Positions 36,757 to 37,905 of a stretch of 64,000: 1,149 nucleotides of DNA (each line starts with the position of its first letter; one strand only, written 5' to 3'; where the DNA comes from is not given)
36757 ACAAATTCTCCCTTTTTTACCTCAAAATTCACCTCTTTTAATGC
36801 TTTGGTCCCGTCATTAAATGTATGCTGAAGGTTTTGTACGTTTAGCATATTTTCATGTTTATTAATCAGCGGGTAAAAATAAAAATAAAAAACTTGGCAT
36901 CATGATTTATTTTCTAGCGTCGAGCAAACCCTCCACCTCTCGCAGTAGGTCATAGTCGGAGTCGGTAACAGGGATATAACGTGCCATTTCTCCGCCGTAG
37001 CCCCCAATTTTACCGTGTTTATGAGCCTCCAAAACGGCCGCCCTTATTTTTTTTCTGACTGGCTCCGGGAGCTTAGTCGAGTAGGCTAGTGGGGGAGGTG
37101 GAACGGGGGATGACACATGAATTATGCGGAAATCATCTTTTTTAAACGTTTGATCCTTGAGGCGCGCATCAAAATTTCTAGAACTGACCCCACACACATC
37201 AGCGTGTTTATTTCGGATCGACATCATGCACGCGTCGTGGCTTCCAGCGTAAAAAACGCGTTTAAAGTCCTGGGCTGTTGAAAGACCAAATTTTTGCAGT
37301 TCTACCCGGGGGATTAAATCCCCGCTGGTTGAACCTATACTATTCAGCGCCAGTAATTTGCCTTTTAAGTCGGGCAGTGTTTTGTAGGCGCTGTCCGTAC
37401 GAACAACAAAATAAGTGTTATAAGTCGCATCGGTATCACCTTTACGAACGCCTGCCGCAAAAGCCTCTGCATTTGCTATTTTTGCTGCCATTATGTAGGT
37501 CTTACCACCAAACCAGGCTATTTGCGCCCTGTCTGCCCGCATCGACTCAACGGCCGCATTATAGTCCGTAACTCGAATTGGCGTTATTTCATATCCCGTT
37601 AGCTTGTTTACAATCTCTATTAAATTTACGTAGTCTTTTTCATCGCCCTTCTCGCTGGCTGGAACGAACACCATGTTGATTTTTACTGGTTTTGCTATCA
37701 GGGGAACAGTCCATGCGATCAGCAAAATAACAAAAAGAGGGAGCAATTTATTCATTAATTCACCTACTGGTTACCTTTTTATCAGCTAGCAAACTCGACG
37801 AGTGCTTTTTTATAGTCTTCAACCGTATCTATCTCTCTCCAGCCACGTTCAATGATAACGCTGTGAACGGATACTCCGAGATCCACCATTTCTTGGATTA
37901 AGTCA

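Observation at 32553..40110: Candidate import, CMP-activation and transfer module for decorating the envelope with a scavenged phosphonate or phosphoester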

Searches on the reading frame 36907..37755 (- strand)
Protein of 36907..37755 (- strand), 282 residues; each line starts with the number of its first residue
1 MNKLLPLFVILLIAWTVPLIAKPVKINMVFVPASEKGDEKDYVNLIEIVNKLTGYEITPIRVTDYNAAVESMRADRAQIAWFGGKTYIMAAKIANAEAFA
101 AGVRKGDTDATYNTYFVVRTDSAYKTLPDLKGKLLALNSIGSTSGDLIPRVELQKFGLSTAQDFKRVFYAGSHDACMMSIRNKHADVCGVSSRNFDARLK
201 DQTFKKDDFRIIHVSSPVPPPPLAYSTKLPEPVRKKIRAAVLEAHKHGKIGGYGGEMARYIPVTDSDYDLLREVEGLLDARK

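Call 4: search_protein_families(library=pfam, proteins=[window:36907-37755:-], max_evalue=0.01)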
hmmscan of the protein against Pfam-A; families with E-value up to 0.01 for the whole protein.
window:36907-37755:- (282 aa): 1 family
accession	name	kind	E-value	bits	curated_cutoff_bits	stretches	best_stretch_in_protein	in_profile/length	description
PF12974.12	Phosphonate-bd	-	1.3e-54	185.6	27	1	30-268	3-242/242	ABC transporter, phosphonate, periplasmic substrate-binding protein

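Call 6: search_protein_families(library=ncbifam, proteins=[window:36907-37755:-], max_evalue=0.01)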
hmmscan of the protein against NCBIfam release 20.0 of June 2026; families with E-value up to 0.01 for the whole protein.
window:36907-37755:- (282 aa): 6 families
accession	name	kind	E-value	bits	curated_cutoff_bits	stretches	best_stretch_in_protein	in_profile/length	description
TIGR03431.1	PhnD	equivalog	5.3e-58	196.7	261.1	1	23-276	26-284/288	phosphonate ABC transporter substrate-binding protein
TIGR01098.1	3A0109s03R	subfamily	1.2e-51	175.7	112.05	1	22-243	29-252/253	phosphate/phosphite/phosphonate ABC transporter substrate-binding protein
TIGR04553.1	ABC_peri_selen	hypoth_equivalog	1e-28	100.5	250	1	40-274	17-258/266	putative selenate ABC transporter substrate-binding protein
NF049985.1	SBP_like_Rv1680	exception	1.2e-09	38.2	400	1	61-161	36-134/268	Rv1680 family SBP-like protein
TIGR02122.1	TRAP_TAXI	subfamily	5.8e-07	28.7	84.35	1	47-216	52-221/320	TAXI family TRAP transporter solute-binding subunit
NF040750.1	tetrathio_HK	equivalog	0.0099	14.4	750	0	108-211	93-196/555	tetrathionate respiration histidine kinase TtrS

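Call 25: search_solved_structures(query=window:36907-37755:-, max_evalue=0.001, show_alignments=2)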
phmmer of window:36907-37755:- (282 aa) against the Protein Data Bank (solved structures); distinct sequences matched with E-value up to 0.001: 15.
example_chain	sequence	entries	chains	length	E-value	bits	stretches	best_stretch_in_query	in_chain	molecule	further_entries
5lv1_A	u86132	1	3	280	4.3e-29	104.9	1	40-278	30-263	PtxB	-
5o2j_A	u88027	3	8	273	8.2e-26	94.1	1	57-278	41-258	Probable phosphite transport system-binding protein PtxB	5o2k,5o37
5jvb_A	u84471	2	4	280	2e-23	86.3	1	50-278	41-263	Phosphonate ABC transporter, periplasmic phosphonate-binding protein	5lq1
3p7i_A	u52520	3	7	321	5.1e-17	65.3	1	40-238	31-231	PhnD, subunit of alkylphosphonate ABC transporter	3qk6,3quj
3s4u_A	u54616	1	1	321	1.5e-16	63.8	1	40-238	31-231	PhnD, subunit of alkylphosphonate ABC transporter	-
3n5l_A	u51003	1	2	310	8.9e-16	61.2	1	46-239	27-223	Binding protein component of ABC phosphonate transporter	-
6x6b_A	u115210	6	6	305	1.2e-12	51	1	40-279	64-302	ArrX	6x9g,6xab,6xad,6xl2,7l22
6x8w_A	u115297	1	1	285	6.3e-12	48.6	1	40-279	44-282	ArrX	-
7s6g_A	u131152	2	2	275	1.9e-11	47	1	53-186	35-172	Phosphonate ABC type transporter/ substrate binding component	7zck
5ub3_A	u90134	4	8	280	8.2e-11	45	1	111-251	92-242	Phosphate-binding protein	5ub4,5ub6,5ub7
5lq5_A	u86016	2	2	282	2.3e-09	40.2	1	48-209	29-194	Putative phosphonate binding protein for ABC transporter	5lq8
9lf9_A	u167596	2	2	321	2.7e-09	40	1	31-275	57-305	Phosphonate ABC transporter, periplasmic phosphonate-binding protein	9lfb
6ght_A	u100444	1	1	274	1.7e-06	30.8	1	67-272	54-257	Probable phosphite transport system-binding protein HtxB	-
5me4_A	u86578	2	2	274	1.8e-06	30.7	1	67-271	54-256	Probable phosphite transport system-binding protein HtxB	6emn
6ghq_A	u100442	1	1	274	2.2e-06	30.4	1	67-230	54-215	Probable phosphite transport system-binding protein HtxB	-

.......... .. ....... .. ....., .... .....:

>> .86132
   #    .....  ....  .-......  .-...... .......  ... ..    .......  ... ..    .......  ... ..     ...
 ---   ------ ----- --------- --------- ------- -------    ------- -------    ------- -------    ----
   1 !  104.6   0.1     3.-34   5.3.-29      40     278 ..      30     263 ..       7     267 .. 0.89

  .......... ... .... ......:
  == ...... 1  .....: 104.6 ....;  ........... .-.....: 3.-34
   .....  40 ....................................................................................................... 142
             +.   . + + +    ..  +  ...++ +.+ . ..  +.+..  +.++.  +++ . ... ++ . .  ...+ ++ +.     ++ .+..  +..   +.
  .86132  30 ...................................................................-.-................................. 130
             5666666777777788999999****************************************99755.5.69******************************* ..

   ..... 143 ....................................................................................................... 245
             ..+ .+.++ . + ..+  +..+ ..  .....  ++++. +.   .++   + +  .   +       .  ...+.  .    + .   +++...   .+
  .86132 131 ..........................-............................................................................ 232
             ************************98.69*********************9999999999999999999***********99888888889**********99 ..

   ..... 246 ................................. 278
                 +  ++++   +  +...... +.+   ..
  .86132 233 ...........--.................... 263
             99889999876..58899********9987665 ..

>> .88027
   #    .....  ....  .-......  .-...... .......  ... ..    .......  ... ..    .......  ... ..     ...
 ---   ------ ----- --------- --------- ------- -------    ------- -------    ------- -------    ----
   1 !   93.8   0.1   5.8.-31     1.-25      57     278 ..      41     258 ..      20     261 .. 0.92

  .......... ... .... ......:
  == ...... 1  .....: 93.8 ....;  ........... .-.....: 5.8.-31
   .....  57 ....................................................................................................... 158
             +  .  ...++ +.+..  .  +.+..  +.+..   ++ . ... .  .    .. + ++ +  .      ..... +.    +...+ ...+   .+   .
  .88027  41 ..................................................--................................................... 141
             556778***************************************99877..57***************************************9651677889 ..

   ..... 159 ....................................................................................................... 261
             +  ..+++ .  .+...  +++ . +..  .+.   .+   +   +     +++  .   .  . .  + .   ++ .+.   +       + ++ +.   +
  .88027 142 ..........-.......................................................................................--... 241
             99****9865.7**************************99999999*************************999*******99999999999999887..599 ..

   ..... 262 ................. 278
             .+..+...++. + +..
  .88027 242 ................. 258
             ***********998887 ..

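Call 41: search_solved_structures(query=window:36907-37755:-, max_evalue=1e-10, show_alignments=5)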
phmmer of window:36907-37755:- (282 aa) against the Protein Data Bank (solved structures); distinct sequences matched with E-value up to 1e-10: 10.
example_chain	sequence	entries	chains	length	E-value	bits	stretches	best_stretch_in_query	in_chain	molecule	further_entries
5lv1_A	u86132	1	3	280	4.3e-29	104.9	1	40-278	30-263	PtxB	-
5o2j_A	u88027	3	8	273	8.2e-26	94.1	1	57-278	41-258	Probable phosphite transport system-binding protein PtxB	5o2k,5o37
5jvb_A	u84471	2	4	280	2e-23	86.3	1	50-278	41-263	Phosphonate ABC transporter, periplasmic phosphonate-binding protein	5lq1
3p7i_A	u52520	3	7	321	5.1e-17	65.3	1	40-238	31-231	PhnD, subunit of alkylphosphonate ABC transporter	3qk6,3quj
3s4u_A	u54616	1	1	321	1.5e-16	63.8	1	40-238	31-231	PhnD, subunit of alkylphosphonate ABC transporter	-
3n5l_A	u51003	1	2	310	8.9e-16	61.2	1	46-239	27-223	Binding protein component of ABC phosphonate transporter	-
6x6b_A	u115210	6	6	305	1.2e-12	51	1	40-279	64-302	ArrX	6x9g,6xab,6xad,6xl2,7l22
6x8w_A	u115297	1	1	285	6.3e-12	48.6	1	40-279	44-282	ArrX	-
7s6g_A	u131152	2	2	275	1.9e-11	47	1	53-186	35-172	Phosphonate ABC type transporter/ substrate binding component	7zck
5ub3_A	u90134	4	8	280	8.2e-11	45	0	111-251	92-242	Phosphate-binding protein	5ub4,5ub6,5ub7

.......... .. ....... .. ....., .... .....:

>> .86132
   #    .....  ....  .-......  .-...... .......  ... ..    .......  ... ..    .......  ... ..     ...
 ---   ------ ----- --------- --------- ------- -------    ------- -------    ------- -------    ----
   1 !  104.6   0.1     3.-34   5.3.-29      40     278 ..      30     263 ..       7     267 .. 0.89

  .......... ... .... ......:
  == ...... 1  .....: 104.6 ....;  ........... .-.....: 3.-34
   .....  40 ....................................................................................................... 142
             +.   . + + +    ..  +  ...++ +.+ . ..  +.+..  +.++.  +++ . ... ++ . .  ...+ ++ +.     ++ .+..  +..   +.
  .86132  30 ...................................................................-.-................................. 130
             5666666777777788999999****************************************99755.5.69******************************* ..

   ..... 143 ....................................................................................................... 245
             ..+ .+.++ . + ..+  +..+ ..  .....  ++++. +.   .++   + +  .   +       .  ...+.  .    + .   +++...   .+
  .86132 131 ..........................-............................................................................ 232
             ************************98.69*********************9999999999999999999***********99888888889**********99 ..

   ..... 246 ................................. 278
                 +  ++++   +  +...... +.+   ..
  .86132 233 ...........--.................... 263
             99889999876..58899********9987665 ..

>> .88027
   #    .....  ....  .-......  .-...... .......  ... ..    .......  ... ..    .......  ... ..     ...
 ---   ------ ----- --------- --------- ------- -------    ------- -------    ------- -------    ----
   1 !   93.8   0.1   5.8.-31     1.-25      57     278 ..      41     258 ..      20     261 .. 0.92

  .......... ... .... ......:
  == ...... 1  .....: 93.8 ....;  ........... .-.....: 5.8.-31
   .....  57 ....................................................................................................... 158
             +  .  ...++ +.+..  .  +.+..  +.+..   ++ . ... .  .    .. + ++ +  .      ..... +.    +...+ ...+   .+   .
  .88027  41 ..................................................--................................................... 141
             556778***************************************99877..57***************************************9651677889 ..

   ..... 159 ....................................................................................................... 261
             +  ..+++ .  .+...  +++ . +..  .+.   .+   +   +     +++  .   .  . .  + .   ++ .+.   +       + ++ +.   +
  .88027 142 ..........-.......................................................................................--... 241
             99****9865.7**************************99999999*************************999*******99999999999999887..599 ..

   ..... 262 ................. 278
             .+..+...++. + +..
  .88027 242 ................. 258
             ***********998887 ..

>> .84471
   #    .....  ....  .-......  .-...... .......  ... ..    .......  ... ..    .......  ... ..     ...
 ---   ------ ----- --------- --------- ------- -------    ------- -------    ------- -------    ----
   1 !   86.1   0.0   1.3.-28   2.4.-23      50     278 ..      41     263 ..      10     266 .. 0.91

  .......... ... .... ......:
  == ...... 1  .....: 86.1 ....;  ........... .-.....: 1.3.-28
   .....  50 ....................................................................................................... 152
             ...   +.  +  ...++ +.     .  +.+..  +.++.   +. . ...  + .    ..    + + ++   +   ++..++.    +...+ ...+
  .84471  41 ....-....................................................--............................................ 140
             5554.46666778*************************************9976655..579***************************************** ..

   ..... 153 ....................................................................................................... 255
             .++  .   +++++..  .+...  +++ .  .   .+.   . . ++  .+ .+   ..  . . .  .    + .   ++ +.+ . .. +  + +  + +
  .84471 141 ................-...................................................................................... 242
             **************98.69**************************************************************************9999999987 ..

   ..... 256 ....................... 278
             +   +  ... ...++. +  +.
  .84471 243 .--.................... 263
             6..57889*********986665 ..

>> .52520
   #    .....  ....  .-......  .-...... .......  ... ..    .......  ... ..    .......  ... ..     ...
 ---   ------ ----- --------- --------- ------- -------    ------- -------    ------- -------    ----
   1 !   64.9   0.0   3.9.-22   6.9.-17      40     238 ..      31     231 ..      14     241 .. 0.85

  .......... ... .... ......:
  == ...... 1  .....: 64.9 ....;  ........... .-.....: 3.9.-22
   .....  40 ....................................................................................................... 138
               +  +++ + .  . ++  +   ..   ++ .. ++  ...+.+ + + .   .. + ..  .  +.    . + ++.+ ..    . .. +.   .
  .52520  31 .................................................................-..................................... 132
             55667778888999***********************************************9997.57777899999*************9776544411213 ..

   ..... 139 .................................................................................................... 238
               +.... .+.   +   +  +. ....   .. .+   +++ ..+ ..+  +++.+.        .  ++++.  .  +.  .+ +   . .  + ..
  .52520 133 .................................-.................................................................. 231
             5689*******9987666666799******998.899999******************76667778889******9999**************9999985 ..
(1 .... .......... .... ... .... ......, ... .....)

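Call 67: find_encoding_contigs(protein=window:36907-37755:-, flank=6000, max_places=6)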
Protein window:36907-37755:- (282 aa): 5 contigs read that carry it; 4 places shown.
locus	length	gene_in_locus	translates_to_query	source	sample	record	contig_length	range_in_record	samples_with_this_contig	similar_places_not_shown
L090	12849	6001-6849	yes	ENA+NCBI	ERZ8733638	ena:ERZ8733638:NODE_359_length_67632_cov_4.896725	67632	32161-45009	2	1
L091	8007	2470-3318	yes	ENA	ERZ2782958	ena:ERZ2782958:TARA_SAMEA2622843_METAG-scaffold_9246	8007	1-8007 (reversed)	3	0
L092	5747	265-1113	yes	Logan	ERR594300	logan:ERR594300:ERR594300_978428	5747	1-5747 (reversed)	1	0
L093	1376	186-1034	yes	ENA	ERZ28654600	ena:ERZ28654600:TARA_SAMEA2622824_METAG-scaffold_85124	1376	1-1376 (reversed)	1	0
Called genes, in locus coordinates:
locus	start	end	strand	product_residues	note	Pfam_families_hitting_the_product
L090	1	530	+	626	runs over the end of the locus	PF02602:HEM4, PF09731:Mitofilin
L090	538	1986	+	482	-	PF07219:HemY_N, PF25062:ARM_TT21_N (faint), PF14559:TPR_19 (faint)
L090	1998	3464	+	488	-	PF14559:TPR_19, PF23914:TPR_CcmH_CycH (weak), PF00515:TPR_1 (weak), PF07719:TPR_2 (weak), PF13432:TPR_16, PF00515:TPR_1 (weak), PF13414:TPR_11, PF13432:TPR_16 (weak), +9 more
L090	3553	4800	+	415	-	PF04464:Glyphos_transf (weak)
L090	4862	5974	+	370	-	PF01381:HTH_3, PF12844:HTH_19, PF13560:HTH_31, PF12804:NTP_transf_3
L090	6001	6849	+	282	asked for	PF12974:Phosphonate-bd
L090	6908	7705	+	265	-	PF02463:SMC_N (weak), PF00005:ABC_tran, PF13304:AAA_21 (faint)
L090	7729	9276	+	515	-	PF12974:Phosphonate-bd, PF00528:BPD_transp_1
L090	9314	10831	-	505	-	PF00884:Sulfatase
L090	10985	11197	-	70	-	-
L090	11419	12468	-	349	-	PF00355:Rieske, PF19112:VanA_C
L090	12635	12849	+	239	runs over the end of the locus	PF01925:TauE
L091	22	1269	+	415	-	PF04464:Glyphos_transf (weak)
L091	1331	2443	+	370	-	PF01381:HTH_3, PF12844:HTH_19, PF13560:HTH_31, PF12804:NTP_transf_3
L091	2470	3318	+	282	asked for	PF12974:Phosphonate-bd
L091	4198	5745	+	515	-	PF12974:Phosphonate-bd, PF00528:BPD_transp_1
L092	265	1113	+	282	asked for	PF12974:Phosphonate-bd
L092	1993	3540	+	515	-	PF12974:Phosphonate-bd, PF00528:BPD_transp_1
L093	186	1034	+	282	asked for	PF12974:Phosphonate-bd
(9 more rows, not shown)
